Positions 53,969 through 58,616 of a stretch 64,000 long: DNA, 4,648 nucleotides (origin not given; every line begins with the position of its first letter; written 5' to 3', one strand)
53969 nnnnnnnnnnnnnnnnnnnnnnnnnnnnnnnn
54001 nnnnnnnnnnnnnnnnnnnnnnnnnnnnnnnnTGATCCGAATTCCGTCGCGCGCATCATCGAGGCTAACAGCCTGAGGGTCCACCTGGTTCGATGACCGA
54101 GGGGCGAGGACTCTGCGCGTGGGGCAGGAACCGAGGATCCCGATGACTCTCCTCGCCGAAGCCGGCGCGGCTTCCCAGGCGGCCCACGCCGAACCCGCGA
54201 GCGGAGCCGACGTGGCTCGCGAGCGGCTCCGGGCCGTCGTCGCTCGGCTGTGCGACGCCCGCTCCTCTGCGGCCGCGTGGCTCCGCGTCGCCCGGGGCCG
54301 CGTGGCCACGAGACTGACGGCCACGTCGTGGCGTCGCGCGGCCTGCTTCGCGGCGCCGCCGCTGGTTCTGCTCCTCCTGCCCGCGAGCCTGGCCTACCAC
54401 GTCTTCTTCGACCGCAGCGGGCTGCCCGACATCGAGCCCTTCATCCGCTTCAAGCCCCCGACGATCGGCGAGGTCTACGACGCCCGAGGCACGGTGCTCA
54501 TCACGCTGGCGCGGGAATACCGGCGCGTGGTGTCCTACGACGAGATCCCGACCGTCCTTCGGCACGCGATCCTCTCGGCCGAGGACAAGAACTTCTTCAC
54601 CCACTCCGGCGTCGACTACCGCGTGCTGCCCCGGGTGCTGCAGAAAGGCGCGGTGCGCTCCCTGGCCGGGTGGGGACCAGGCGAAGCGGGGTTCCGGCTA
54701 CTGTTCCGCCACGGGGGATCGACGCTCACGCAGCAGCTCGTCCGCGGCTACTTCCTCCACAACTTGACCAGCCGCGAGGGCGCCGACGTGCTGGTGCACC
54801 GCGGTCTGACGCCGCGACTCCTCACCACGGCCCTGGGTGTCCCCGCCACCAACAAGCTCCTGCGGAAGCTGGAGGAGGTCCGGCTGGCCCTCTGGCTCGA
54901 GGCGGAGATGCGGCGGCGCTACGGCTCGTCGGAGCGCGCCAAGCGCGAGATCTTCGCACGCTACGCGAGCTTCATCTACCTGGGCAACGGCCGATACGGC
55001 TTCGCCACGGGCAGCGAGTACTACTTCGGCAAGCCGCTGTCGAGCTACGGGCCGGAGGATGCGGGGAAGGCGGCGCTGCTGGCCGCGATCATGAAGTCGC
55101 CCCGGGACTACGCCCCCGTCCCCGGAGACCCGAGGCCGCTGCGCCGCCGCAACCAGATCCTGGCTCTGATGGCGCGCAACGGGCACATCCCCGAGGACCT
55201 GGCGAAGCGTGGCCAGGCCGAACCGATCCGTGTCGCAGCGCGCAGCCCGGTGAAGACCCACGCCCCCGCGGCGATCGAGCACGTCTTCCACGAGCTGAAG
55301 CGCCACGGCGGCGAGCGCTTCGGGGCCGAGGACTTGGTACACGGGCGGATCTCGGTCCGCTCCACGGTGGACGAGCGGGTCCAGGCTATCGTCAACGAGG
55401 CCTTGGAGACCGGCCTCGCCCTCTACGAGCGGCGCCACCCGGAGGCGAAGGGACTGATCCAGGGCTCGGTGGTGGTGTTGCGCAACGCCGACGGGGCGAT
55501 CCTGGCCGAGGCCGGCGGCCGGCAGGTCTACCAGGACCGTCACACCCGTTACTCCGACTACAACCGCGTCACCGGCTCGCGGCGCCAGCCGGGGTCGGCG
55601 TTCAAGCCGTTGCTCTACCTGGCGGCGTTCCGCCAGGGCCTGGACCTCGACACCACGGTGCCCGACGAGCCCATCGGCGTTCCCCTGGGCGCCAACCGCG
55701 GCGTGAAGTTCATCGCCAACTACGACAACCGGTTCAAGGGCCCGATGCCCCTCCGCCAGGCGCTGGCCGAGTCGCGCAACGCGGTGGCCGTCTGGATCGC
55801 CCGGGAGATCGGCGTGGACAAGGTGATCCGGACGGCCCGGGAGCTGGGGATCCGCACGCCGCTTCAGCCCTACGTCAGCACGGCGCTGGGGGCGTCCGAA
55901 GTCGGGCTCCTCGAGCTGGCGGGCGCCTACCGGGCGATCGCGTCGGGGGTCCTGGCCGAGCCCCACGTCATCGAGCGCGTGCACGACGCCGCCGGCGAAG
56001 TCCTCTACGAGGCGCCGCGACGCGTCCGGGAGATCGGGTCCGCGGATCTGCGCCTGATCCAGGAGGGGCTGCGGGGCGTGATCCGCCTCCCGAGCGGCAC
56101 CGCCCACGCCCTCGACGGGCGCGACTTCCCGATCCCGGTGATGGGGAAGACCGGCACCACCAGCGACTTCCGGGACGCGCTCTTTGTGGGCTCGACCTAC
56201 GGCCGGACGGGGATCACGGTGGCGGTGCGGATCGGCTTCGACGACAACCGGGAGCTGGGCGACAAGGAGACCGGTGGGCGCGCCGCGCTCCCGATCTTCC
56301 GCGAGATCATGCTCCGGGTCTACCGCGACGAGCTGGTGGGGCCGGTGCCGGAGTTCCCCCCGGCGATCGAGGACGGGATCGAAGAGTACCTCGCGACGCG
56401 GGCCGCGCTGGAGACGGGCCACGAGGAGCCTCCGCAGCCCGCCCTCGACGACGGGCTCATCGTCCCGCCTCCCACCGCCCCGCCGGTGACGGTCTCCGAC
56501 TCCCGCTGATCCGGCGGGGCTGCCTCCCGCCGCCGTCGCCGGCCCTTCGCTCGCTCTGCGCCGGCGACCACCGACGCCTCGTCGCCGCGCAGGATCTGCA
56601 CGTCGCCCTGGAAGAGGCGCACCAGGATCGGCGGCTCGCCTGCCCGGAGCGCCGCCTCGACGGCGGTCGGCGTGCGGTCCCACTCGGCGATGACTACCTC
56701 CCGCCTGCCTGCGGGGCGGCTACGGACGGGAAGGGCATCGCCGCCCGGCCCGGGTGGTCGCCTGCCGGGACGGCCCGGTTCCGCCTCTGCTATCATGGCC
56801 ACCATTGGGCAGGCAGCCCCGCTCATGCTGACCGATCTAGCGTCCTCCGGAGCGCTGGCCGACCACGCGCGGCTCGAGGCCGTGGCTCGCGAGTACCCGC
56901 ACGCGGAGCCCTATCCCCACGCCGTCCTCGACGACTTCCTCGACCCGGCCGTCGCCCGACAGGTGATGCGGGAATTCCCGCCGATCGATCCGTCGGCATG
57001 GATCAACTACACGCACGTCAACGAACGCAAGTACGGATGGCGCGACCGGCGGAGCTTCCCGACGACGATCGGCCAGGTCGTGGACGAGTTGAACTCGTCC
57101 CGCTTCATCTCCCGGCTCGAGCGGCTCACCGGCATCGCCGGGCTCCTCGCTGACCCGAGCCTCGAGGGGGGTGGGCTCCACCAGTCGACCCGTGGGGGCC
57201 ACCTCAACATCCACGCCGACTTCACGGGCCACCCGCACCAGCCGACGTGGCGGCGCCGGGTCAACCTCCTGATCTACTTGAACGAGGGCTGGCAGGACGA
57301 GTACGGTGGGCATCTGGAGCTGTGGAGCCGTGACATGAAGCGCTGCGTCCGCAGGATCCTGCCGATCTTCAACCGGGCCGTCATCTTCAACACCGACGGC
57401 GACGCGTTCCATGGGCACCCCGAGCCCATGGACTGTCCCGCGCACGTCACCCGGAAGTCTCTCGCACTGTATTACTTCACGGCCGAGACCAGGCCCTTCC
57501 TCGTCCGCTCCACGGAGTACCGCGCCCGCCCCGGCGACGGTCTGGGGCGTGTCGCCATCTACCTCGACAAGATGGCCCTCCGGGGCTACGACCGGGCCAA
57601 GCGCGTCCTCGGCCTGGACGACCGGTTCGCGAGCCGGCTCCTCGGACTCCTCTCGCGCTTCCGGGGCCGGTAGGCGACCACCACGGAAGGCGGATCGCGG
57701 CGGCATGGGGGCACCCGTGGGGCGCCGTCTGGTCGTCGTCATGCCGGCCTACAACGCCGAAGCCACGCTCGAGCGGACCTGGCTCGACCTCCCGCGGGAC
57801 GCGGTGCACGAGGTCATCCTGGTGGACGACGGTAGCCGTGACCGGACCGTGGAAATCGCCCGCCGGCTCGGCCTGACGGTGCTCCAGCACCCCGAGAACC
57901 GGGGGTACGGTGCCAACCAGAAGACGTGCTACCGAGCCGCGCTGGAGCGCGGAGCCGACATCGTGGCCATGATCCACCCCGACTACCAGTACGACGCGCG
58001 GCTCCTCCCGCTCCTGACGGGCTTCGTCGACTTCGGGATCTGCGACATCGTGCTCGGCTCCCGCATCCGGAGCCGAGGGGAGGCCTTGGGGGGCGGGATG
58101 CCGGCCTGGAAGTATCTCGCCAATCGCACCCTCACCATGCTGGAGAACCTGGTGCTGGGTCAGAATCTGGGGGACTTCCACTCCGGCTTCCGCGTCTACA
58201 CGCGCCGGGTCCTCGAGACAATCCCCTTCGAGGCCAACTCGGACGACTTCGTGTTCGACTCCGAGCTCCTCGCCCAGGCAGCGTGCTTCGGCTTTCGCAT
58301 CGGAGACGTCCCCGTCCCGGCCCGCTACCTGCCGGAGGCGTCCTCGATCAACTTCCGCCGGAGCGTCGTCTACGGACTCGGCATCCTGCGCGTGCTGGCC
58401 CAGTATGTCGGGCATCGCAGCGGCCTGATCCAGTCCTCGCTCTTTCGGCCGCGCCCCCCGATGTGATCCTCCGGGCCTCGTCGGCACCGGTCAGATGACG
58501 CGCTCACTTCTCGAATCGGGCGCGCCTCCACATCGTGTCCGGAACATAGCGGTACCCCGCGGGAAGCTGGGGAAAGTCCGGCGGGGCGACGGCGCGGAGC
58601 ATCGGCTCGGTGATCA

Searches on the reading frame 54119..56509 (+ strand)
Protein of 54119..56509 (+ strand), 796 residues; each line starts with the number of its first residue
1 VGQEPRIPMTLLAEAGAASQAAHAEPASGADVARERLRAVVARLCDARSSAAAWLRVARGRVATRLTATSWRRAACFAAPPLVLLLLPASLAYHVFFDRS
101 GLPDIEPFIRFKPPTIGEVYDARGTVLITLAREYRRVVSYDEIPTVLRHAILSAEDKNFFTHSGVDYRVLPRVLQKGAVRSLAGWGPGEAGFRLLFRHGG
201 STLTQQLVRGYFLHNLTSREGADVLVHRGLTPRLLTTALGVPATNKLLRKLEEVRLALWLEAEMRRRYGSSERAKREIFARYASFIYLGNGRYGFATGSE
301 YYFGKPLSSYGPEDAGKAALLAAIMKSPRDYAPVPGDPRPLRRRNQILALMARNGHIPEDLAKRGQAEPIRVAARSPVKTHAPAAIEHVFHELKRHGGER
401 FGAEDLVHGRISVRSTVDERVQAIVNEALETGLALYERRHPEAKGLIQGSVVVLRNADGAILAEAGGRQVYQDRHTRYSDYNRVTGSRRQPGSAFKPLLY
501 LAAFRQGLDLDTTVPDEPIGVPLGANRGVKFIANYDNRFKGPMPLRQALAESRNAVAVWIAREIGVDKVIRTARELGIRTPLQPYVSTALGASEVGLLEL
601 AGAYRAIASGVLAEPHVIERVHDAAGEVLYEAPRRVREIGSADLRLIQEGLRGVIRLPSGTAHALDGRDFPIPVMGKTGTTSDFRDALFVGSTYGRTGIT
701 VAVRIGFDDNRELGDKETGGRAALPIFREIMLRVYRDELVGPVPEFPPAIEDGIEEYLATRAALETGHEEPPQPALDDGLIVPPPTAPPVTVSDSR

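Call 69: search_protein_families(library=pfam, proteins=[window:54119-56509:+], max_evalue=0.0001)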
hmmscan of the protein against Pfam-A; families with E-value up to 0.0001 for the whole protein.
window:54119-56509:+ (796 aa): 2 families
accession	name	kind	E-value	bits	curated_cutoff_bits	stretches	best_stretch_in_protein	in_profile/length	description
PF00912.28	Transgly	-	6.8e-31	107.5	27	1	126-351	4-177/178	Transglycosylase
PF00905.27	Transpeptidase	-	2.1e-29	103.1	22.1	1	449-731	1-298/299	Penicillin binding protein transpeptidase domain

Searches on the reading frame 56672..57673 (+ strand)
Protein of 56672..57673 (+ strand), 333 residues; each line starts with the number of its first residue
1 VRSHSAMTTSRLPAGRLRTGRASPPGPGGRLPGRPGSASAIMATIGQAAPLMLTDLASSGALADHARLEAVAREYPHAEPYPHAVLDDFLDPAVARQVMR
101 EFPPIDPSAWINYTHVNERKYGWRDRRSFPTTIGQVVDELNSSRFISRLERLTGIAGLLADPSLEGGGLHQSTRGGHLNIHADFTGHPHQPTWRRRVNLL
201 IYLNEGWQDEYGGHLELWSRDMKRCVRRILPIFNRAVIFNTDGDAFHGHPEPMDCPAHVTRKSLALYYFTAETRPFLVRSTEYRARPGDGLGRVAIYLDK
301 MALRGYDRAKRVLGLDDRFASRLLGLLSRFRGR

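Call 69: search_protein_families(library=pfam, proteins=[window:56672-57673:+], max_evalue=0.0001)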
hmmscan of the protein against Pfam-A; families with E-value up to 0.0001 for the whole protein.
window:56672-57673:+ (333 aa): 2 families
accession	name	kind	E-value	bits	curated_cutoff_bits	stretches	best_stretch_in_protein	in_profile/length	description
PF13640.12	2OG-FeII_Oxy_3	-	3.7e-17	63.5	27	1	169-268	3-97/98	2OG-Fe(II) oxygenase superfamily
PF13661.12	2OG-FeII_Oxy_4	-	2.2e-09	38.2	27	1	174-247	8-79/98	2OG-Fe(II) oxygenase superfamily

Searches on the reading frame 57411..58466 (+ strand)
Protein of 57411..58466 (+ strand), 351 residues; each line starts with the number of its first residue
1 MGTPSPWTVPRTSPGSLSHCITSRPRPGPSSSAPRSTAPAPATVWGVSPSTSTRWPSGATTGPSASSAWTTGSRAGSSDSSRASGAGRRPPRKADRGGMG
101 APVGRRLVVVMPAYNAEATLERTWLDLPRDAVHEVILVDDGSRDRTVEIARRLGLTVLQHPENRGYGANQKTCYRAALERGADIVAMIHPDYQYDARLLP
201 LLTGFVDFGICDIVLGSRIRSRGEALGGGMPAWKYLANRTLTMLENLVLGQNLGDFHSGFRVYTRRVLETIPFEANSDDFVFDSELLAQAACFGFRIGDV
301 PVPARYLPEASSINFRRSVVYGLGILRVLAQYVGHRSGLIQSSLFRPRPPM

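Call 69: search_protein_families(library=pfam, proteins=[window:57411-58466:+], max_evalue=0.0001)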
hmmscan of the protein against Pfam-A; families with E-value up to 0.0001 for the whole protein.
window:57411-58466:+ (351 aa): 1 family
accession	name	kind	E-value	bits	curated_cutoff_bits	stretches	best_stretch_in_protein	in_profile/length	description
PF00535.33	Glycos_transf_2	-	3.8e-23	82.7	23.3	1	109-270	2-166/168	Glycosyl transferase family 2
